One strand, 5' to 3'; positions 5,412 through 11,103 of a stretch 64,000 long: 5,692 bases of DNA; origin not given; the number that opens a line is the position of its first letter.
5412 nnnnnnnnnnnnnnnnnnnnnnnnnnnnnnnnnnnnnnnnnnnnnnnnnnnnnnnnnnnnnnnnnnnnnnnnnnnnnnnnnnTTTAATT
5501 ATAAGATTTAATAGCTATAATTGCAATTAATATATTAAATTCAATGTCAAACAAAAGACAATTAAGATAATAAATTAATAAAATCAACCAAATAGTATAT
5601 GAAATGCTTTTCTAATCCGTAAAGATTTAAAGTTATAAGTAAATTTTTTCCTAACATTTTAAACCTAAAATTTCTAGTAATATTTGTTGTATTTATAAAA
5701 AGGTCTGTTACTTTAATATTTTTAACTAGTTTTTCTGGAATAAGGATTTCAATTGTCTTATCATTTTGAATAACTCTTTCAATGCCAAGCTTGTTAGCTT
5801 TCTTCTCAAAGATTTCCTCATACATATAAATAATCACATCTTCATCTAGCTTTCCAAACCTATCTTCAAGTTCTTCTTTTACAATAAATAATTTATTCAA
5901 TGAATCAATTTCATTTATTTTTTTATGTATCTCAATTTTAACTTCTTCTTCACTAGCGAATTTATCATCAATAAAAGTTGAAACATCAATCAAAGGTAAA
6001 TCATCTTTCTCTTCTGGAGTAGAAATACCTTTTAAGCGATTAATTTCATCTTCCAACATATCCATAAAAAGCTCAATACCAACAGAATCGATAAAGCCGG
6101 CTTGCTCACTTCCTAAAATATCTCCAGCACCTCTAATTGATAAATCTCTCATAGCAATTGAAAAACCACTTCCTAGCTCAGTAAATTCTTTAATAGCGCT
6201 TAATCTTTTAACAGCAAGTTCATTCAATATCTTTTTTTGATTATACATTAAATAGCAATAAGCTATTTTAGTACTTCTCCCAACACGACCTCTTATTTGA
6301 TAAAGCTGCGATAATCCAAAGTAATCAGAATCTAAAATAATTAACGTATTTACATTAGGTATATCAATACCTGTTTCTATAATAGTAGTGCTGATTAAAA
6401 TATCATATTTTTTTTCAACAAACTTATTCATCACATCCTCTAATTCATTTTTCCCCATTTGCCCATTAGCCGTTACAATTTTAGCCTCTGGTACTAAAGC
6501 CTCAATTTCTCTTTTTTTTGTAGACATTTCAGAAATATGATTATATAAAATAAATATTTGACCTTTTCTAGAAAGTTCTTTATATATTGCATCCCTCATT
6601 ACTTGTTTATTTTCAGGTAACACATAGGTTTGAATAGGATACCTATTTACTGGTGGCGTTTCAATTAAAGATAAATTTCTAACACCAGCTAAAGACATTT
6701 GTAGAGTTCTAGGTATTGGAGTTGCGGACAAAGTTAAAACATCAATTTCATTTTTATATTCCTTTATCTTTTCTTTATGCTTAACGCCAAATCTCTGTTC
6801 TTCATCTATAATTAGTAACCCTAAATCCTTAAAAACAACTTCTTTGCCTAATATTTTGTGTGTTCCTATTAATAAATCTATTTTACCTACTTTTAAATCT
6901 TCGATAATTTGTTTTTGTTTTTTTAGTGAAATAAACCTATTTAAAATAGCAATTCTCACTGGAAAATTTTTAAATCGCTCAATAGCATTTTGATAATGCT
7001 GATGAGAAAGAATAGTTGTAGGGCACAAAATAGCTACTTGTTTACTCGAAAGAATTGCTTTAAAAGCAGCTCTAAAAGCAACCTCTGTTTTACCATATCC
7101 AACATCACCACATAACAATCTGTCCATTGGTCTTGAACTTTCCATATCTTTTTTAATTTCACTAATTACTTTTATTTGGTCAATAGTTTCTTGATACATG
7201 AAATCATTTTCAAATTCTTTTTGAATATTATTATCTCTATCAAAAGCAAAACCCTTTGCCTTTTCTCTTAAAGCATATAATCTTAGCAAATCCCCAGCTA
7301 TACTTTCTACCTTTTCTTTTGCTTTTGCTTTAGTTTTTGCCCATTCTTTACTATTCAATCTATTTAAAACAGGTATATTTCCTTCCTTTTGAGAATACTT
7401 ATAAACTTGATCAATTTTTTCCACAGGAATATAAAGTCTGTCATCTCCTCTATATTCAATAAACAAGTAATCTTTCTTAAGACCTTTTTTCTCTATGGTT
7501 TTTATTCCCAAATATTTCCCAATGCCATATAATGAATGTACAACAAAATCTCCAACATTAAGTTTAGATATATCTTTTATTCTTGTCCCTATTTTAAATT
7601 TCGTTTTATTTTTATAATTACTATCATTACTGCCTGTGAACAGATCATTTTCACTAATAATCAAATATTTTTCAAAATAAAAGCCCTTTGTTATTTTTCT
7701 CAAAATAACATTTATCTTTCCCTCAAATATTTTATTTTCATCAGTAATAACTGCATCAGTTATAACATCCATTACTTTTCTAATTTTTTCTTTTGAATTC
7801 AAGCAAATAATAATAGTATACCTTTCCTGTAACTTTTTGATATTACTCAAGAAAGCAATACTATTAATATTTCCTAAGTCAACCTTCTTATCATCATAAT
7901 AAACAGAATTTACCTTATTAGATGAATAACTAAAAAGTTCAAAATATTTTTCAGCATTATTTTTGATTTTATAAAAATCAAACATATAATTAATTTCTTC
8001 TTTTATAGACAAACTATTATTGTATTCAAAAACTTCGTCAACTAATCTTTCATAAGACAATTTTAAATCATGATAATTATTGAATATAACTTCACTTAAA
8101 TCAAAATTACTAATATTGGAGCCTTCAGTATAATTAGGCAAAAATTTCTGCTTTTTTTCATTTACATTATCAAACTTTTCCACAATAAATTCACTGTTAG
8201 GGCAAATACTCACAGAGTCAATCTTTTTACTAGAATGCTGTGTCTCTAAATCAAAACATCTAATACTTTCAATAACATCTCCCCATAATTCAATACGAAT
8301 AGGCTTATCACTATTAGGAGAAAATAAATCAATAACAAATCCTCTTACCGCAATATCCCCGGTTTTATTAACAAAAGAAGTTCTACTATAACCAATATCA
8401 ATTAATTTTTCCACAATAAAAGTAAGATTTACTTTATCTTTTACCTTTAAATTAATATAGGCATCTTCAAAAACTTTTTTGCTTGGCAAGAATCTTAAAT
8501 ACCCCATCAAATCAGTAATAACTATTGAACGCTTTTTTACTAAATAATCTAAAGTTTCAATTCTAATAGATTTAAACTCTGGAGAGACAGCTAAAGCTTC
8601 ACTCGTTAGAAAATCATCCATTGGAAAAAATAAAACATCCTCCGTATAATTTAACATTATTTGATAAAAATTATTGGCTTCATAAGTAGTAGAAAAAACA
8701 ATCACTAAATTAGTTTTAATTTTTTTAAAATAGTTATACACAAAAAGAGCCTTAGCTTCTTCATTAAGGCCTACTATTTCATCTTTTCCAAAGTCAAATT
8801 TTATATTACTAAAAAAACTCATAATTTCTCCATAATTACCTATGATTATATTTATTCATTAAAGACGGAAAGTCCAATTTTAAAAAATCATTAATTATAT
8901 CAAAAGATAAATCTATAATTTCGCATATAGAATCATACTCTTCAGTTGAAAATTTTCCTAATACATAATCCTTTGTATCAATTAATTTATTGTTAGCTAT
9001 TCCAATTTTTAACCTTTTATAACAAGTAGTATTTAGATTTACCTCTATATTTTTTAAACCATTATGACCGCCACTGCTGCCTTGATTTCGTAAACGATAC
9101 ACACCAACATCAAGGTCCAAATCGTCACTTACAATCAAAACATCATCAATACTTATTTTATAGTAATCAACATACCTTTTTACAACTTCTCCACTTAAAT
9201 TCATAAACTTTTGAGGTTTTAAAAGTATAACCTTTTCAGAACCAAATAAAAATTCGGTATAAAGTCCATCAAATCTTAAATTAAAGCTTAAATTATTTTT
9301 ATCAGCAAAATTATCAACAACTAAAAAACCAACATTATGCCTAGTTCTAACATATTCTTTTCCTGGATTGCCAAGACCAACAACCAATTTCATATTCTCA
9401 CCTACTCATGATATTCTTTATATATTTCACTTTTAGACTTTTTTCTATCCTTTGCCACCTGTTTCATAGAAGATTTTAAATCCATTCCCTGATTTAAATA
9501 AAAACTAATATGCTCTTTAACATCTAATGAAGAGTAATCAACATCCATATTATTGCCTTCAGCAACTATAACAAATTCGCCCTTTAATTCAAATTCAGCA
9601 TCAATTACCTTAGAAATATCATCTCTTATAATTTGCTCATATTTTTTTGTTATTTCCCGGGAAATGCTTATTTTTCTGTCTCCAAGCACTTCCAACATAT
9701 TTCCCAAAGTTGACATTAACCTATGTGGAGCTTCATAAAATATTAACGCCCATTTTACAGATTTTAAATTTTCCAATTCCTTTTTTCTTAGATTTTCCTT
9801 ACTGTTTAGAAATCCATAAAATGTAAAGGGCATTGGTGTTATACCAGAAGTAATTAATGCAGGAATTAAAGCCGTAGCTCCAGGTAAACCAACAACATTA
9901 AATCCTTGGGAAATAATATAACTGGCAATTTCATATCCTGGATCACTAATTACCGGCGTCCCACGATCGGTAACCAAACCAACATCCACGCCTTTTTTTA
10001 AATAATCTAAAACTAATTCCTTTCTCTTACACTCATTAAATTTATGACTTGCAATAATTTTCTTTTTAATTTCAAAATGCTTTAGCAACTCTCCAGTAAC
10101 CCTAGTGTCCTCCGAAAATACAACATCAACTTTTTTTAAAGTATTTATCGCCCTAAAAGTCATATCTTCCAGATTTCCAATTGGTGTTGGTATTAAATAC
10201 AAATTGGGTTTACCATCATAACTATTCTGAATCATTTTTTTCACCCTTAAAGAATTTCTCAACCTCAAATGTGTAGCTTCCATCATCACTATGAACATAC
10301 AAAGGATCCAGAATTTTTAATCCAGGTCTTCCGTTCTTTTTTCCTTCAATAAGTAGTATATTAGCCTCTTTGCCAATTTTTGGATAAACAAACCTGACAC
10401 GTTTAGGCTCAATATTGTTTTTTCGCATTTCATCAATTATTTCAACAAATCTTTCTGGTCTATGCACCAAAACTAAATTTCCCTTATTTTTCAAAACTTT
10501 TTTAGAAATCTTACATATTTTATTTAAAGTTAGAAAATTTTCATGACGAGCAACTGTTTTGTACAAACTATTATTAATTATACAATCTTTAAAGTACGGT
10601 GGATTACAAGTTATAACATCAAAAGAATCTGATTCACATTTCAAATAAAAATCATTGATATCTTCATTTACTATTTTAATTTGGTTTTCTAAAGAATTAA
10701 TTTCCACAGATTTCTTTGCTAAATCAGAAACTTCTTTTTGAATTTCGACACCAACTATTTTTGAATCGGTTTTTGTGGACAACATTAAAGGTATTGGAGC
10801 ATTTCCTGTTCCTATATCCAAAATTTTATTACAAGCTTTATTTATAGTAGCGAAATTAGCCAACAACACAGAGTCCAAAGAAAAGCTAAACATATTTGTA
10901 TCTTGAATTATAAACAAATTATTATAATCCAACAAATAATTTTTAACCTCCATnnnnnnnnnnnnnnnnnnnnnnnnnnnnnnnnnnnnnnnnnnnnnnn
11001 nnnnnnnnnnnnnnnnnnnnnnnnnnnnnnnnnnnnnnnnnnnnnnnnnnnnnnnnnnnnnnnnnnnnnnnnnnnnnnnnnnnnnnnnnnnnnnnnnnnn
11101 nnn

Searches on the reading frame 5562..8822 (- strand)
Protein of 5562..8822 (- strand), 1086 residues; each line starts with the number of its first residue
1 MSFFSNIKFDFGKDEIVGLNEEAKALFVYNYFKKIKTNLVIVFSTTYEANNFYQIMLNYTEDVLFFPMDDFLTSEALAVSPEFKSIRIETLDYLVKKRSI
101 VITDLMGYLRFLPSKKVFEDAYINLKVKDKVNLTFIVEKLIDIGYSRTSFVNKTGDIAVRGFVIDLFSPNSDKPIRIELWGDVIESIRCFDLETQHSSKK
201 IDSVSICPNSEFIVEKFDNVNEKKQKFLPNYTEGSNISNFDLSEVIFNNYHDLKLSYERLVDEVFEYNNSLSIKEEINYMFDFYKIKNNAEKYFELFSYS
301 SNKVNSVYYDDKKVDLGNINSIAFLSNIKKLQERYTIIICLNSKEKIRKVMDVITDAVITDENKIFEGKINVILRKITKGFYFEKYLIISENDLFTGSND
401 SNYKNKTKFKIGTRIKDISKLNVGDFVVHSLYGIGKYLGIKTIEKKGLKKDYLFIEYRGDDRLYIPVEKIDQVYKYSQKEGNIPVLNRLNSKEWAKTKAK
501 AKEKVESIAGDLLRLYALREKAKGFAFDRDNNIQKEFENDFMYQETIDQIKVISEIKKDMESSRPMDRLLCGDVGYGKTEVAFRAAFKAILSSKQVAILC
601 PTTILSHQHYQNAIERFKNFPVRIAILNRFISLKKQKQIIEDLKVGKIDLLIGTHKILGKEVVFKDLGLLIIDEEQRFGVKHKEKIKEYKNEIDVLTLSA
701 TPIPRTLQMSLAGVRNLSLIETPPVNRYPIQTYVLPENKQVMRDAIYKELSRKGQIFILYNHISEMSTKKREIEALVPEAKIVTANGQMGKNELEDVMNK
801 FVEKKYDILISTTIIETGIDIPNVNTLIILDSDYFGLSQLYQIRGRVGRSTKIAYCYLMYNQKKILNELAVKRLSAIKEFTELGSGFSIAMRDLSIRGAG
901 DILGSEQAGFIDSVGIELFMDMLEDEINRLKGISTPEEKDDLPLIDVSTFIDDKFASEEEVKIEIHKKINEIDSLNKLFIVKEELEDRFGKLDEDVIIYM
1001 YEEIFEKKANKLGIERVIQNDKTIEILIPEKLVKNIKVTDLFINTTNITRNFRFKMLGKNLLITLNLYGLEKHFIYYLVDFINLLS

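Call 84: search_protein_families(library=pfam, proteins=[window:5562-8822:-], max_evalue=0.001)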
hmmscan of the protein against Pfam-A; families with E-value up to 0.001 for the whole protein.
window:5562-8822:- (1086 aa): 6 families
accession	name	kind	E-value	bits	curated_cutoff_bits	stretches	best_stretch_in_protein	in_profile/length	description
PF00270.35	DEAD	-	7e-24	84.9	26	1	549-708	4-165/167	DEAD/DEAH box helicase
PF17757.6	UvrB_inter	-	8.7e-24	83.9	22.9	1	123-212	1-91/91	UvrB interaction domain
PF00271.37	Helicase_C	-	9.8e-22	77.7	23.5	1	745-850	5-109/110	Helicase conserved C-terminal domain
PF02559.22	CarD_TRCF_RID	-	2.2e-18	66.5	23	1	421-477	1-57/57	CarD-like/TRCF RID domain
PF03461.20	TRCF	-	3.7e-11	43.7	25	1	945-1031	1-87/95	TRCF domain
PF22590.2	Cas3-like_C_2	-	0.00084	20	27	0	760-851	19-105/106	CRISPR-associated nuclease/helicase Cas3, C-terminal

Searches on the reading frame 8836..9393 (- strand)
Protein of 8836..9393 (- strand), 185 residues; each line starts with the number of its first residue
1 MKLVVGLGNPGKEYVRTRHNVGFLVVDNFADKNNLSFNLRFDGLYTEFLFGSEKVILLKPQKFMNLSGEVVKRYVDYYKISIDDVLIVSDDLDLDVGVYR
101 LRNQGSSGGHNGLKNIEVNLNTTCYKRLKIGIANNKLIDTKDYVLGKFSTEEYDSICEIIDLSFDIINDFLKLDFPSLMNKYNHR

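Call 84: search_protein_families(library=pfam, proteins=[window:8836-9393:-], max_evalue=0.001)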
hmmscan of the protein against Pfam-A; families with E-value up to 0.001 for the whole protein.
window:8836-9393:- (185 aa): 1 family
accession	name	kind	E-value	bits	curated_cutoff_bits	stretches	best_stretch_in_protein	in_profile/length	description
PF01195.25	Pept_tRNA_hydro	-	2.4e-61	207.2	27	1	3-183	1-183/183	Peptidyl-tRNA hydrolase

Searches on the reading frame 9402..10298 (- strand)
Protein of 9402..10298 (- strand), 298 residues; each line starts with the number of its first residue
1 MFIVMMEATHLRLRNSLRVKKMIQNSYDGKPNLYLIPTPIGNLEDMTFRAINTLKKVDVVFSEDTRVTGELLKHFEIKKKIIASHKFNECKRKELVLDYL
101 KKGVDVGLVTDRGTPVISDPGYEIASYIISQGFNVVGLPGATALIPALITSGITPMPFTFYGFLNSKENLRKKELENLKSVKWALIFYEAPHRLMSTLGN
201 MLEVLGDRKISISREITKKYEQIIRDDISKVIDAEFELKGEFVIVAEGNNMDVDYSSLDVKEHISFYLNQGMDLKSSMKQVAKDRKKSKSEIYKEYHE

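Call 84: search_protein_families(library=pfam, proteins=[window:9402-10298:-], max_evalue=0.001)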
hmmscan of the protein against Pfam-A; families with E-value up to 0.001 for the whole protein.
window:9402-10298:- (298 aa): 1 family
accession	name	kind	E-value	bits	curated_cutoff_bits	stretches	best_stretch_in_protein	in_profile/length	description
PF00590.25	TP_methylase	-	6e-24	85.6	27.8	1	33-230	2-210/212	Tetrapyrrole (Corrin/Porphyrin) Methylases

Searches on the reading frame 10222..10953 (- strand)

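Call 84: search_protein_families(library=pfam, proteins=[window:10222-10953:-], max_evalue=0.001)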
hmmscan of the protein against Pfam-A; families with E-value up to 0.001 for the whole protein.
window:10222-10953:- (243 aa): 11 families
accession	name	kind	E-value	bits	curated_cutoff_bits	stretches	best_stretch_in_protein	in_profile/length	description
PF05175.20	MTS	-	1.7e-12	47.7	23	1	29-165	22-141/170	Methyltransferase small domain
PF13847.12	Methyltransf_31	-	1.8e-09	37.9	27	1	42-164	5-111/145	Methyltransferase domain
PF05971.18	Methyltransf_10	-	4.1e-09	36.6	23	1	30-176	93-239/299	RNA methyltransferase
PF13649.12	Methyltransf_25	-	4.7e-08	34.1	27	1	44-117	1-71/97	Methyltransferase domain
PF08241.18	Methyltransf_11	-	2e-06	28.8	21.2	1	45-117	1-67/95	Methyltransferase domain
PF01170.24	UPF0020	-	7.2e-06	26.3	22.3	1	61-186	74-189/197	RMKL-like, methyltransferase domain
PF03602.21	Cons_hypoth95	-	7.3e-06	26.2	24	1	27-136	26-138/182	Conserved hypothetical protein 95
PF02475.24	TRM5-TYW2_MTfase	-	2.7e-05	24.6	28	1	35-110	31-107/164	TRM5/TYW2 methyltransferase domain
PF07669.17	Eco57I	-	9e-05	23.1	25.3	1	72-185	40-158/171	Eco57I restriction-modification methylase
PF12847.13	Methyltransf_18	-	0.0002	21.8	27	1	31-98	5-73/151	Methyltransferase domain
PF06325.19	PrmA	-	0.0006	19.8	22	1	35-117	156-233/296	Ribosomal protein L11 methyltransferase (PrmA)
